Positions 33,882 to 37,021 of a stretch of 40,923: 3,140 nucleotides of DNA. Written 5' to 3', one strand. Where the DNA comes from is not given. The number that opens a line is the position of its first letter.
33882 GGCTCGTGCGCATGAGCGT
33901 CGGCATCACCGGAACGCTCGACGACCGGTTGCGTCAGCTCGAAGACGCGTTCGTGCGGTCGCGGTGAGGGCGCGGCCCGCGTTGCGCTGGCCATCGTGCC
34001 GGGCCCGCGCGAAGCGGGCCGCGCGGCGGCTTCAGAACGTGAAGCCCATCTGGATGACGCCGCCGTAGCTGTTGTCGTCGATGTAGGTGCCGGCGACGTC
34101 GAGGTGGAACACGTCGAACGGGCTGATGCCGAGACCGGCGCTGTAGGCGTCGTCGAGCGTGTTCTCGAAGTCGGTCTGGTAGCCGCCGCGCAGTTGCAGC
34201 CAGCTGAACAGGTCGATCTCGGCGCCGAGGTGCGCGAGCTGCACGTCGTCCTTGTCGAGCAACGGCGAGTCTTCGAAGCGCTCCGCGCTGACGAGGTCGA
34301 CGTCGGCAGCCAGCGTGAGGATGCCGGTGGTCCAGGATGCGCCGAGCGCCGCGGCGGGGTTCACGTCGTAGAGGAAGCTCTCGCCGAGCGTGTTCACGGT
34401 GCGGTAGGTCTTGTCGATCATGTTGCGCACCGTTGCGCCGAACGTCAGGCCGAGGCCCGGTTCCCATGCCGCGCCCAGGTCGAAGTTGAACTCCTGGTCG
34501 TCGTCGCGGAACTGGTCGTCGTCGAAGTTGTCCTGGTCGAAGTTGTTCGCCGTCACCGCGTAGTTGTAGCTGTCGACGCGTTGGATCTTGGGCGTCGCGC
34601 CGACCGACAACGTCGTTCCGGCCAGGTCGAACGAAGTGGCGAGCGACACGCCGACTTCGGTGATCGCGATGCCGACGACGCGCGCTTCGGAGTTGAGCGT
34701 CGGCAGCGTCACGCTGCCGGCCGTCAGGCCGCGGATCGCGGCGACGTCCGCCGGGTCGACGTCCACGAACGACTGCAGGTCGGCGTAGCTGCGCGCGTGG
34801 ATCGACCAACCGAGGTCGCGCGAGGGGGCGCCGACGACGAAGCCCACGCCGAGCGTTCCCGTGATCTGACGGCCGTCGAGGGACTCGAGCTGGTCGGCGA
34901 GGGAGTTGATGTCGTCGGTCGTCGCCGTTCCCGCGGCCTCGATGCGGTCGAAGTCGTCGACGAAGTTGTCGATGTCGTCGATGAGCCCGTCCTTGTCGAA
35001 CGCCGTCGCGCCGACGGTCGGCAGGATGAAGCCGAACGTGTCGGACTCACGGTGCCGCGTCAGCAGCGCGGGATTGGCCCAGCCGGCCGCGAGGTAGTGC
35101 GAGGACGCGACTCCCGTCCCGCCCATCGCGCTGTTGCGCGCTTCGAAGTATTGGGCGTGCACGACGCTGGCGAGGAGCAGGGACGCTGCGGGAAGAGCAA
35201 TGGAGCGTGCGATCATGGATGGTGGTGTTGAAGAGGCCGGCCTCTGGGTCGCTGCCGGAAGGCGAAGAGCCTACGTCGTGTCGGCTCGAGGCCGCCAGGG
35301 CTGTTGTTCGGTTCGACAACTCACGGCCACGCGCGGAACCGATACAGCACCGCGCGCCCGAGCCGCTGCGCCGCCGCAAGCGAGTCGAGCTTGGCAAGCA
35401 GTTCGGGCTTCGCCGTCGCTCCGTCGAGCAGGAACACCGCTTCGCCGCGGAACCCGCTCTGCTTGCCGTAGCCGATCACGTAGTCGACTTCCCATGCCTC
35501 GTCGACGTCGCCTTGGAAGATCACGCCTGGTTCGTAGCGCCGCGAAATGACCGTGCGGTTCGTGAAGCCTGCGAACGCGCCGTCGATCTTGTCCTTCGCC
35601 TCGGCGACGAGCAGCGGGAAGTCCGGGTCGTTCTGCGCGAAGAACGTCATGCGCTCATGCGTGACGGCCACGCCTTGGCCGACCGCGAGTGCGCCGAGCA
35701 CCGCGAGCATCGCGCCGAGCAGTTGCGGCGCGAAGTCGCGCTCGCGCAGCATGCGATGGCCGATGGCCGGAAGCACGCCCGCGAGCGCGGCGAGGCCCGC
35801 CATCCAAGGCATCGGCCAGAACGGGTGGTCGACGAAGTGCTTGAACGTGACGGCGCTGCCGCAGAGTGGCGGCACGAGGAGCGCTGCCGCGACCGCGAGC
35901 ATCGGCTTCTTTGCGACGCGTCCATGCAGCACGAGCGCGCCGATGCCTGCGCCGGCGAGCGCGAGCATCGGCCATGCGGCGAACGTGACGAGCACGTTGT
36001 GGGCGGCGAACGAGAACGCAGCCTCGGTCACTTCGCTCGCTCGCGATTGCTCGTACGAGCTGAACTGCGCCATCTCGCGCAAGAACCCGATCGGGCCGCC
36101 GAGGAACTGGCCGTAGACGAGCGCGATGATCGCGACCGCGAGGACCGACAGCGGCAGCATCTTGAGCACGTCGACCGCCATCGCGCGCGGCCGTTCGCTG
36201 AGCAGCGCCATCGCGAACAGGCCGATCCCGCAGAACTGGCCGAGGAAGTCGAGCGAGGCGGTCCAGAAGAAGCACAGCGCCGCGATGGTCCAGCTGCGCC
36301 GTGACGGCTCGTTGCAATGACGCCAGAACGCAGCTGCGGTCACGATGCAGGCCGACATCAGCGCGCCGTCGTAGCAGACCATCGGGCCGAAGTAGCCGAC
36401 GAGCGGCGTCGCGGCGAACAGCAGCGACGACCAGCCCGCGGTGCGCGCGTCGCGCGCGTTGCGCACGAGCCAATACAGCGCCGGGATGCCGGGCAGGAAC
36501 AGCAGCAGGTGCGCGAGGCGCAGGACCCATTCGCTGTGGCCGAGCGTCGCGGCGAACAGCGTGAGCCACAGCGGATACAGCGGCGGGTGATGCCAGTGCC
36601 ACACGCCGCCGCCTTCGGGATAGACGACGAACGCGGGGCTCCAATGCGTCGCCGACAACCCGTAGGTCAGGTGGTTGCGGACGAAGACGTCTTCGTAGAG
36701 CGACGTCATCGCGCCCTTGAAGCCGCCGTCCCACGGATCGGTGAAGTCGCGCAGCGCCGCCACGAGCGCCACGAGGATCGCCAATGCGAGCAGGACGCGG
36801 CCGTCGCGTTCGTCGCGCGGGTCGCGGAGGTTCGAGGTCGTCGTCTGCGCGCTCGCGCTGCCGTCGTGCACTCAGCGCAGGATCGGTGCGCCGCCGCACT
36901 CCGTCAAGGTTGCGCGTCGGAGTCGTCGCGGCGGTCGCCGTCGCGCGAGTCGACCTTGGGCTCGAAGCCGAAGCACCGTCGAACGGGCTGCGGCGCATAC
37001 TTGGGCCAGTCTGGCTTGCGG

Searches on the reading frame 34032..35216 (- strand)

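Call 59: search_protein_families(library=pfam, max_evalue=0.00001, proteins=[window:34032-35216:-])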
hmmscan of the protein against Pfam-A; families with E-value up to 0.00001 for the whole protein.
window:34032-35216:- (394 aa): 1 family
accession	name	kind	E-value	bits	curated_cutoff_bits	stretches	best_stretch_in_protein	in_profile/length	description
PF13729.12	TraF_2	-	6.9e-60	202.9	25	1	46-307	2-264/264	F plasmid transfer operon, TraF, protein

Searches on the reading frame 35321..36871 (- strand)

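Call 59: search_protein_families(library=pfam, max_evalue=0.00001, proteins=[window:35321-36871:-])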
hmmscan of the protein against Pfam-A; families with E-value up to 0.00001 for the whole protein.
window:35321-36871:- (516 aa): 1 family
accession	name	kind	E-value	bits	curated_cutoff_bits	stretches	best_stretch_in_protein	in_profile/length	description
PF13231.12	PMT_2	-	1.1e-10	42.5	26.1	1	94-251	1-158/160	Dolichyl-phosphate-mannose-protein mannosyltransferase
